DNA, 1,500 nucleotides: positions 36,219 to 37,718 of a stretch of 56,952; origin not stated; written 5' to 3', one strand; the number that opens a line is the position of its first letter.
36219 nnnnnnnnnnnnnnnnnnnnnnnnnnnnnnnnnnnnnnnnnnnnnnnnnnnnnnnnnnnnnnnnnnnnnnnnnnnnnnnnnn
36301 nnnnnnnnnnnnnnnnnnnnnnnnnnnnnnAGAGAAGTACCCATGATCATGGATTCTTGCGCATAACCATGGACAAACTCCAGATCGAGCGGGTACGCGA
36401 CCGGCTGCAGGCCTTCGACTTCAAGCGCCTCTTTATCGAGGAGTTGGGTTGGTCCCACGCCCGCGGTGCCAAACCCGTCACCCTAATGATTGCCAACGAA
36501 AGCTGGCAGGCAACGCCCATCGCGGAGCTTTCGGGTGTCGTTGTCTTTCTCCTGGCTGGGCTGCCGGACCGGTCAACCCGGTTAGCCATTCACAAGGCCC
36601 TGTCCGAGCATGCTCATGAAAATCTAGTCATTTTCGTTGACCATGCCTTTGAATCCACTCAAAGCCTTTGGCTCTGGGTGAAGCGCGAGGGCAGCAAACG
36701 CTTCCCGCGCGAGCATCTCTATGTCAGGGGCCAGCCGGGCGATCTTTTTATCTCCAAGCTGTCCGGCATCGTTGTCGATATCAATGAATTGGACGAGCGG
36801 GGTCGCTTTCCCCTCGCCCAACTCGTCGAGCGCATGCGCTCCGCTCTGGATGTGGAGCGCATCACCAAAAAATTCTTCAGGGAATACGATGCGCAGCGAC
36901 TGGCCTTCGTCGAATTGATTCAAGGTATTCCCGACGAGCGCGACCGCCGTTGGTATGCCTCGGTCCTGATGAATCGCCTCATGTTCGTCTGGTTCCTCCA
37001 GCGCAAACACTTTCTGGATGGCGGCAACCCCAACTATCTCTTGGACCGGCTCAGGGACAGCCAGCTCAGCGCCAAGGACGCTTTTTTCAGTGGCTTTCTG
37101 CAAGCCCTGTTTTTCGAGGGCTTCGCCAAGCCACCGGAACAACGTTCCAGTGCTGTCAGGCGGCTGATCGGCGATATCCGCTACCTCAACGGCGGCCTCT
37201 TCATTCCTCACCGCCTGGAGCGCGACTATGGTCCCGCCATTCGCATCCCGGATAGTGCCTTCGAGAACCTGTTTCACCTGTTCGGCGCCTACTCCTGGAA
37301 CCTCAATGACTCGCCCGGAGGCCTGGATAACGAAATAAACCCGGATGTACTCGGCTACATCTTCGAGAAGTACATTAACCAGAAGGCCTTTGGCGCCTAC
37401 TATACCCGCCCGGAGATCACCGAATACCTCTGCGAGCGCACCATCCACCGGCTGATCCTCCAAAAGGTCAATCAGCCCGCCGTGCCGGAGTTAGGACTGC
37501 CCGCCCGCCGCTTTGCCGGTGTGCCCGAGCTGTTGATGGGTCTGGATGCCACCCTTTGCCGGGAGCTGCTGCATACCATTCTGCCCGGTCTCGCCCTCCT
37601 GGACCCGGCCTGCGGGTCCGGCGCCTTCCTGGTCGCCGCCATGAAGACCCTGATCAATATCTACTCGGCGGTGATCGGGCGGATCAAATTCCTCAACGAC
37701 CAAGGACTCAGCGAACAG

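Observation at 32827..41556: Four-gene, co-directional cassette (last three genes translationally coupled): PLD-SNF2 helicase, MmeI-like N6A methyltransferase, ABC ATPase, DUF4276. Candidate composite defence system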

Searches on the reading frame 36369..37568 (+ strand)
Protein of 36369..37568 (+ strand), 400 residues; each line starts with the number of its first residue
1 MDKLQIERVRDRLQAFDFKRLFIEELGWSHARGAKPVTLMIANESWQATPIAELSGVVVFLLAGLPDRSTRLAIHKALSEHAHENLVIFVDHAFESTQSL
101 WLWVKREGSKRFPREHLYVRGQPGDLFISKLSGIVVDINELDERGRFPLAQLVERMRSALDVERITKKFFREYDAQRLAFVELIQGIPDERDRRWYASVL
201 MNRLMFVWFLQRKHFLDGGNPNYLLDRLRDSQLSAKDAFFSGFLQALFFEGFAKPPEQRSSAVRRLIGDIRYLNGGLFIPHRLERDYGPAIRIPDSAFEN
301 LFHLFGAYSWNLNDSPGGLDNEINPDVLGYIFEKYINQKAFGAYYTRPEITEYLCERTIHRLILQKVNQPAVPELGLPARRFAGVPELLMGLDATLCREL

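Call 69: predict_structure(alignment_id=A1)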
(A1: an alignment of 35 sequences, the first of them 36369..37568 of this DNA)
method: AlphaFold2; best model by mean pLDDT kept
length: 400 residues; sequences in the alignment: 35
mean_pLDDT: 76.1   pTM: 0.48
mean pLDDT of the five models: 76.1, 74.8, 74.1, 72.0, 71.7
residues with pLDDT >= 90: 114; 70-90: 160; 50-70: 71; < 50: 55
segments of 3 or more residues with pLDDT < 50: 1-3, 141-160, 314-318, 333-354, 396-400
pLDDT, mean of each block of 10 residues (from residue 1): 60 89 81 86 92 85 93 91 88 88 75 83 61 63 44 46 68 86 93 89 88 84 93 91 93 88 91 74 88 92 86 51 60 44 35 50 73 76 71 52
secondary structure, 60 per line:
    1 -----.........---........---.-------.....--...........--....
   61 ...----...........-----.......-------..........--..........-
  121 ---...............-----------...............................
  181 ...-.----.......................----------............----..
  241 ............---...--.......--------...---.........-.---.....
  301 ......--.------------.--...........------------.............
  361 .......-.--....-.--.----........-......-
elements in order: H6-14 H18-25 E37-41 E44-54 E57-63 H68-78 E84-90 E98-107 E110-119 H124-138 H150-183 H190-212 H223-234 H239-252 H261-267 H282-290 H296-306 H325-335 H348-367 H385-392 H394-399

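Call 71: fold_search(model_id=the predicted structure, library=pdb)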
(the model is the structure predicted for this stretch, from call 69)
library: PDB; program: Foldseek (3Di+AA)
matches with E <= 10: 842; with E <= 0.001: 0
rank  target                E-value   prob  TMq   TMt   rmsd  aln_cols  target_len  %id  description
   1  9efq_F                1.8e-02  0.60  0.14  0.19  16.6       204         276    8  Cryo-EM structure of COP9 signalosome precatalytic state with neddylated cullin-2 (released 2025-12-03)
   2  9ph4_F                1.9e-02  0.54  0.15  0.21  15.9       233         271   10  Cryo-EM structure of COP9 signalosome in complex with CSN5i-1a (released 2025-12-03)
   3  9e77_F                1.9e-02  0.54  0.15  0.21  16.1       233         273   10  Cryo-EM structure of CSN-N8 in complex with CSN5i-3 (released 2025-12-03)
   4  4d10_F                2.4e-02  0.63  0.15  0.21  15.0       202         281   10  Crystal structure of the COP9 signalosome (released 2014-07-23)
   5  9efm_F                2.4e-02  0.47  0.15  0.20  17.8       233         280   11  Cryo-EM structure of COP9 signalosome precatalytic state with neddylated cullin-1 (released 2025-12-03)
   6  9qo4_F                2.7e-02  0.51  0.14  0.19  16.4       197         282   11  Dissociation-state-3 of 9-subunit CSN and SCF (SKP1-SKP2-CKS1) complex (released 2026-02-04)
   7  8amz_U                2.7e-02  0.41  0.12  0.15  18.0       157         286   11  Spinach 19S proteasome (released 2022-08-24)
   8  8ppl_I4               3.1e-02  0.66  0.14  0.20  16.6       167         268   10  MERS-CoV Nsp1 bound to the human 43S pre-initiation complex (released 2023-10-18)
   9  9e5z_F                4.4e-02  0.33  0.14  0.20  15.9       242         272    9  Cryo-EM structure of COP9 signalosome (released 2025-12-03)
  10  9qo6_F                4.6e-02  0.41  0.14  0.19  16.1       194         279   10  9-subunit COP9 signalosome complex (released 2026-02-04)
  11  4wsn_F                4.9e-02  0.47  0.14  0.18  16.4       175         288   10  Crystal structure of the COP9 signalosome, a P1 crystal form (released 2015-12-23)
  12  8usb_Z                4.9e-02  0.30  0.12  0.16  18.0       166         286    9  Non-substrate-engaged human 26S proteasome with Nub1/FAT10 bound to Rpn1 (released 2024-11-06)
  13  4qft                  5.2e-02  0.60  0.14  0.28  11.3       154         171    9  Structure of COP9 signalosome complex subunit 6 (released 2014-09-03)
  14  9qo0_F                5.5e-02  0.47  0.16  0.21  15.5       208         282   10  Pre-activated 9-subunit COP9 signalosome and neddylated SCF (Skp1-Skp2-Cks1) complex structure (released 2026-02-18)
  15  3ajv_C                6.2e-02  0.66  0.14  0.28   6.9       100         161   15  Splicing endonuclease from Aeropyrum pernix (released 2010-11-17)
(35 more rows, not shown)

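Call 109: search_solved_structures(query=A1, max_evalue=0.001)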
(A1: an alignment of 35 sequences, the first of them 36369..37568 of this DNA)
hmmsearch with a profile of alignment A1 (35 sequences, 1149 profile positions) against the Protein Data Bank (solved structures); distinct sequences matched with E-value up to 0.001: 0.
